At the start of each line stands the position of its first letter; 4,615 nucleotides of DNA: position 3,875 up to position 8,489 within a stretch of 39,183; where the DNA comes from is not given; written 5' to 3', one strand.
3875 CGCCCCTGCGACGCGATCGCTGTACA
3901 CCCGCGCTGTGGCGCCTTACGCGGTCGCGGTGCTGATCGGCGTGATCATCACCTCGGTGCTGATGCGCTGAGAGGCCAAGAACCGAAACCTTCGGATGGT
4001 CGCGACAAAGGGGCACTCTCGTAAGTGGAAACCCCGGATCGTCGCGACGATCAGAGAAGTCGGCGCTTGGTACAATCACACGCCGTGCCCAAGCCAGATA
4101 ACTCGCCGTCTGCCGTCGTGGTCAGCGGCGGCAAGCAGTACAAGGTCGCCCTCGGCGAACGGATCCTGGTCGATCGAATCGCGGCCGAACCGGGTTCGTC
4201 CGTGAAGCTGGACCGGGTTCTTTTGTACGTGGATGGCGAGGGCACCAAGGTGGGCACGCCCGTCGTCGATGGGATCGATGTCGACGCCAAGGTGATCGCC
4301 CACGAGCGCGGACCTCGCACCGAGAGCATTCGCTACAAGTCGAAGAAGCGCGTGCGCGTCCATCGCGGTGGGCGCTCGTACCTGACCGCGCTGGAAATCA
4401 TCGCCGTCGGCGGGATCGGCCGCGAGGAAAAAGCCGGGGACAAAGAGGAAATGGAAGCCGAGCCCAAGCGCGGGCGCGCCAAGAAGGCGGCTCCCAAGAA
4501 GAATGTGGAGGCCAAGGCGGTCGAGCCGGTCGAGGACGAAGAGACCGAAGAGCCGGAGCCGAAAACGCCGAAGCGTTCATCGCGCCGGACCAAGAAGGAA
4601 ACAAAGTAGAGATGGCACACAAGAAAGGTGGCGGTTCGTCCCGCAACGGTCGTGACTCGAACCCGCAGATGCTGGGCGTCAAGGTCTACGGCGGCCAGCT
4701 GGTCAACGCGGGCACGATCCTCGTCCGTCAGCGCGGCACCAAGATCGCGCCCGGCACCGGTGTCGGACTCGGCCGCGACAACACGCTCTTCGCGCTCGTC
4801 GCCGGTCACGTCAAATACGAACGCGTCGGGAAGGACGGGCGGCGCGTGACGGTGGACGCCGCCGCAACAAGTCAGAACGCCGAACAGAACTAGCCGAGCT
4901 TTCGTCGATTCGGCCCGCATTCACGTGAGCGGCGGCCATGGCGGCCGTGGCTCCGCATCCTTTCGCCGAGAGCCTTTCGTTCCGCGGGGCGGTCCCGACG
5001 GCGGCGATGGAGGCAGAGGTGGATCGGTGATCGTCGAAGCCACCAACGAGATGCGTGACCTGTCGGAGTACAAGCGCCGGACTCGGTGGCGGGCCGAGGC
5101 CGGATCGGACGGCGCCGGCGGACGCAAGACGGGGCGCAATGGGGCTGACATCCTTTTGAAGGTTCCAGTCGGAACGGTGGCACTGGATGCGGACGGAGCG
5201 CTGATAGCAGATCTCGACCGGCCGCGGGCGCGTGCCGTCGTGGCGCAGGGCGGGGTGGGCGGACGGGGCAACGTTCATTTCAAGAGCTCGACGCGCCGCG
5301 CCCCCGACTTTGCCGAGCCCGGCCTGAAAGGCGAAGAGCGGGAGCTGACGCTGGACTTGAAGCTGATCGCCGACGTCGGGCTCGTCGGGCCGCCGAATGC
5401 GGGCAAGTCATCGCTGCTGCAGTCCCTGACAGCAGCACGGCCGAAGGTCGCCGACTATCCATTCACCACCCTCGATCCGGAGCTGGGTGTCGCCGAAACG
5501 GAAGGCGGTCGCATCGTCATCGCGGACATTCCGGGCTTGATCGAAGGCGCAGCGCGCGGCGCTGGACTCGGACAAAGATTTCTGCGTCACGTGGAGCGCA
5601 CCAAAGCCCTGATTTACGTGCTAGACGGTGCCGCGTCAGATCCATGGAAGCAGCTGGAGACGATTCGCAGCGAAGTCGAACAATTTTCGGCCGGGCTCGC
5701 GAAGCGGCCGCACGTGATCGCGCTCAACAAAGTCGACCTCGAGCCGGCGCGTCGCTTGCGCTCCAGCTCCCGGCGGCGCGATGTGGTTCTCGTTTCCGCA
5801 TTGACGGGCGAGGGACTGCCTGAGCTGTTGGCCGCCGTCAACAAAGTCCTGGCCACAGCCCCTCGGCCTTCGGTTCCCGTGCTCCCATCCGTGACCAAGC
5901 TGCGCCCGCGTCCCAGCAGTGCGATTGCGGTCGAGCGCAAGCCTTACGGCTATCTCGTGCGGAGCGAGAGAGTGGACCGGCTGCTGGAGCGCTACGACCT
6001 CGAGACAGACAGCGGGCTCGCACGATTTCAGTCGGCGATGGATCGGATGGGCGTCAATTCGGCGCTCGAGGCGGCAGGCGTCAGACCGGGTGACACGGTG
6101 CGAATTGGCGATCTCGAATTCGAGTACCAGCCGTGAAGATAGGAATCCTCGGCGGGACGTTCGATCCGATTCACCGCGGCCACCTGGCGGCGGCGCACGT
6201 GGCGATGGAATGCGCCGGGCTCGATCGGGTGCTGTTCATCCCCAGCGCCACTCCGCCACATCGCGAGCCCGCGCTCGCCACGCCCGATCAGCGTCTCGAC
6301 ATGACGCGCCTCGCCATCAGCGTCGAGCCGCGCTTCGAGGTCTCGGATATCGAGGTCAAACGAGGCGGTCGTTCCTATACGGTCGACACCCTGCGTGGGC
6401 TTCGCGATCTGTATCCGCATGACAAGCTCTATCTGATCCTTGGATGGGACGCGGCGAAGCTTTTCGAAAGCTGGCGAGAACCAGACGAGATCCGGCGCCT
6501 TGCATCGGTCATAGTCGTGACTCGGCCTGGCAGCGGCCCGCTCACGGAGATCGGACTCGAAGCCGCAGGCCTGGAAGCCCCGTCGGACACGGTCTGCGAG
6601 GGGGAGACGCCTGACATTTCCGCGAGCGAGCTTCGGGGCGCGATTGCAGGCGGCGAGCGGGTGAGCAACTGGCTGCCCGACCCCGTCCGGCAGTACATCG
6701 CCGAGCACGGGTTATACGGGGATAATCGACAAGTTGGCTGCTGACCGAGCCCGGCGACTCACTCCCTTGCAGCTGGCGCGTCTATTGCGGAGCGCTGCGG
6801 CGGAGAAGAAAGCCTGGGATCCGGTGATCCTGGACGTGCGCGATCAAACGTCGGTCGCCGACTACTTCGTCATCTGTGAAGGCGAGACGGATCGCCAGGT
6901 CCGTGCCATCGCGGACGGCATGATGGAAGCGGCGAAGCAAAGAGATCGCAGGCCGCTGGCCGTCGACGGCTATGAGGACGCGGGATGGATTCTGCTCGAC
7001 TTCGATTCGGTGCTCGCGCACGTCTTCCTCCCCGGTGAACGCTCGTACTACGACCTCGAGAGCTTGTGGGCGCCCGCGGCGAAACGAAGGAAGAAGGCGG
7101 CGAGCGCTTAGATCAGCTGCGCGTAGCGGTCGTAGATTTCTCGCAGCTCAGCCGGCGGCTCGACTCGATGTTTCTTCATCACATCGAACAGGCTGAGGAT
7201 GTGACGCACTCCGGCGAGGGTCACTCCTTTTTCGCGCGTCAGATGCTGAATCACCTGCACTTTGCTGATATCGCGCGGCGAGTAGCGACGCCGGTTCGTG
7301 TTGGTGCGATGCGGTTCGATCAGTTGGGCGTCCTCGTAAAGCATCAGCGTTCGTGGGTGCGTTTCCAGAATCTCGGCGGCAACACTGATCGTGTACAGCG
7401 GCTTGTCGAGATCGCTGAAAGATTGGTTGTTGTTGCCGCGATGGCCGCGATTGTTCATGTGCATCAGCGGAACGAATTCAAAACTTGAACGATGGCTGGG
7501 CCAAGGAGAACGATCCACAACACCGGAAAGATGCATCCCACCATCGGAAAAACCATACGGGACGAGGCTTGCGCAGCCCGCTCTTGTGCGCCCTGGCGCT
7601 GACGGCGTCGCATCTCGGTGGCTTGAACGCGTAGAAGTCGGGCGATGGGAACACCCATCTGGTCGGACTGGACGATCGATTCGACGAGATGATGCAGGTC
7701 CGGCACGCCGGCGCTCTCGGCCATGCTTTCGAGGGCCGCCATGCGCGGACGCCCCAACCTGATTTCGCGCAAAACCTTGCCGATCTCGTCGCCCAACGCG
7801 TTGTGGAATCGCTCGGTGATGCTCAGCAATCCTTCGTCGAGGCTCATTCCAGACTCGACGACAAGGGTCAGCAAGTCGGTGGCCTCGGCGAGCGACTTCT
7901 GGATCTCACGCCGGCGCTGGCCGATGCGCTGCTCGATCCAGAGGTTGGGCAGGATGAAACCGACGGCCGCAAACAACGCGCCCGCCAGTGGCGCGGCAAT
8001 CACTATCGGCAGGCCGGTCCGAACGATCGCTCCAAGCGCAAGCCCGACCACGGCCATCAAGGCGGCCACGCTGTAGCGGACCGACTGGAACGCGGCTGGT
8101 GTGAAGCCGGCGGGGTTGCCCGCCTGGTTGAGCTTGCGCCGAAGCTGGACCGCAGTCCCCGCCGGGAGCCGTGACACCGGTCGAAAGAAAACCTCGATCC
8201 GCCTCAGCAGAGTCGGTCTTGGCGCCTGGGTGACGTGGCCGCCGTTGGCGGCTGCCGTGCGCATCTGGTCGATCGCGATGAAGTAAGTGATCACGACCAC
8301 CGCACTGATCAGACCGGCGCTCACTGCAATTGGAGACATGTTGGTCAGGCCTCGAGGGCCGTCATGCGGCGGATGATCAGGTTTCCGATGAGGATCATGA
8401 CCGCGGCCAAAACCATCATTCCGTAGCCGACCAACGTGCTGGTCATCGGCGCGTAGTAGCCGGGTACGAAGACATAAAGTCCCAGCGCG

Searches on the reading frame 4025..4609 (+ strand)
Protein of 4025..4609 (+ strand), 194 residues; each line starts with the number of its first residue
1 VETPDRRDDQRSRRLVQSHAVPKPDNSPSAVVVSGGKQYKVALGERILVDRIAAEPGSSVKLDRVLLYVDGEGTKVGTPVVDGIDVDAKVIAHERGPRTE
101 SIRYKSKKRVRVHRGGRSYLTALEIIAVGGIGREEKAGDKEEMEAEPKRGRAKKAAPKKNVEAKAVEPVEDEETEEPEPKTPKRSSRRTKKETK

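Call 8: search_protein_families(library=pfam, proteins=[window:4025-4609:+], max_evalue=0.01)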
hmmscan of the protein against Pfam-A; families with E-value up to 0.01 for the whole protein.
window:4025-4609:+ (194 aa): 1 family
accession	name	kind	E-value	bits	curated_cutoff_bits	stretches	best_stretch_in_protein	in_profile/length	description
PF00829.26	Ribosomal_L21p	-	9.6e-25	87.2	27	1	30-126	3-97/99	Ribosomal prokaryotic L21 protein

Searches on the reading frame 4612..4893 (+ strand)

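Call 8: search_protein_families(library=pfam, proteins=[window:4612-4893:+], max_evalue=0.01)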
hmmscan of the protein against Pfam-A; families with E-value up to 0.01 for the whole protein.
window:4612-4893:+ (93 aa): 1 family
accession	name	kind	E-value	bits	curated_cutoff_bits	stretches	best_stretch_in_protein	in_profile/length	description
PF01016.24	Ribosomal_L27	-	9.7e-35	118.9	20.5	1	2-78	1-75/79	Ribosomal L27 protein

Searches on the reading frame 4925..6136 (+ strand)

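Call 8: search_protein_families(library=pfam, proteins=[window:4925-6136:+], max_evalue=0.01)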
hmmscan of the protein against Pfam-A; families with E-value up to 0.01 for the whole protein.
window:4925-6136:+ (403 aa): 7 families
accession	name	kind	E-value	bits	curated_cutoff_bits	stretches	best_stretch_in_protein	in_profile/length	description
PF01018.28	GTP1_OBG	-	8.4e-51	172.1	27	1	2-147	9-155/155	GTP1/OBG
PF01926.29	MMR_HSR1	-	2.3e-26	92.5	21.9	1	150-269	1-113/113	50S ribosome-binding GTPase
PF09269.16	DUF1967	-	5.9e-20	71.5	27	1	340-401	9-70/70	Domain of unknown function (DUF1967)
PF02421.24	FeoB_N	-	5e-11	42.8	27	1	151-302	3-153/156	Ferrous iron transport protein B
PF09439.16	SRPRB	-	0.0055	16.5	25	1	153-239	8-86/178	Signal recognition particle receptor beta subunit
PF00009.33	GTP_EFTU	-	0.0078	16.3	26.5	0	275-309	159-186/188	Elongation factor Tu GTP binding domain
PF19275.4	HflX_C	-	0.0085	16.6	26.4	0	282-310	7-35/102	HflX C-terminal domain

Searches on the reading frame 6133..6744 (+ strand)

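Call 8: search_protein_families(library=pfam, proteins=[window:6133-6744:+], max_evalue=0.01)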
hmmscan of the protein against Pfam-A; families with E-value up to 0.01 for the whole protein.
window:6133-6744:+ (203 aa): 1 family
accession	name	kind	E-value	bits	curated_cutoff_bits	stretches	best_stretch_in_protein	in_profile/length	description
PF01467.32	CTP_transf_like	-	1.3e-23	84.1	21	1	5-168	1-131/133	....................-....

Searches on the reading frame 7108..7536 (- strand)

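Call 81: search_protein_families(library=pfam, proteins=[window:7108-7536:-], max_evalue=0.01)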
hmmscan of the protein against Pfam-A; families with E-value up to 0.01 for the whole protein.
window:7108-7536:- (142 aa): 4 families
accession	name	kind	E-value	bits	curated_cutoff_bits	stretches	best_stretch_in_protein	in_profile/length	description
PF13411.12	MerR_1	-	5.5e-17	62.1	21.6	1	48-115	1-67/69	MerR HTH family regulatory protein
PF00376.29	MerR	-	5.9e-10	39.2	28.2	1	49-85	1-38/38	MerR family regulatory protein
PF13591.12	MerR_2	-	0.00036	20.7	29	1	56-122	9-74/84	MerR HTH family regulatory protein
PF12728.13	HTH_17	-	0.0075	16.9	27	0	47-91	1-44/51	Helix-turn-helix domain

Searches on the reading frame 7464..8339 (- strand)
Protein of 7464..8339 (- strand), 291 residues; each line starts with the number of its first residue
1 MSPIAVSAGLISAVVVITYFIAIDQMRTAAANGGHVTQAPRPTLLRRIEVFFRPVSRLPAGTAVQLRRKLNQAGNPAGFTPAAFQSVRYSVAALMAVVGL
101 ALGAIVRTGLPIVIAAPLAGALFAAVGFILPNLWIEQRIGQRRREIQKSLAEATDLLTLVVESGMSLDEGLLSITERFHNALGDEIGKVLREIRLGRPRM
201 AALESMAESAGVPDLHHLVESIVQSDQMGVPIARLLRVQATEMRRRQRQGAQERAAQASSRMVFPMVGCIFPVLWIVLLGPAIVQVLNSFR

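Call 8: search_protein_families(library=pfam, proteins=[window:7464-8339:-], max_evalue=0.01)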
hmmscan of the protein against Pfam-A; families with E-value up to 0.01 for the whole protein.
window:7464-8339:- (291 aa): 2 families
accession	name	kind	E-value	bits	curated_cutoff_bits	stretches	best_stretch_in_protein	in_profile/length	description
PF00482.28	T2SSF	-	3.1e-16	59.9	25.2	1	154-279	2-124/125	Type II secretion system (T2SS), protein F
PF19359.4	DUF5936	-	0.0064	16.8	27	0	65-141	73-140/141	Family of unknown function (DUF5936)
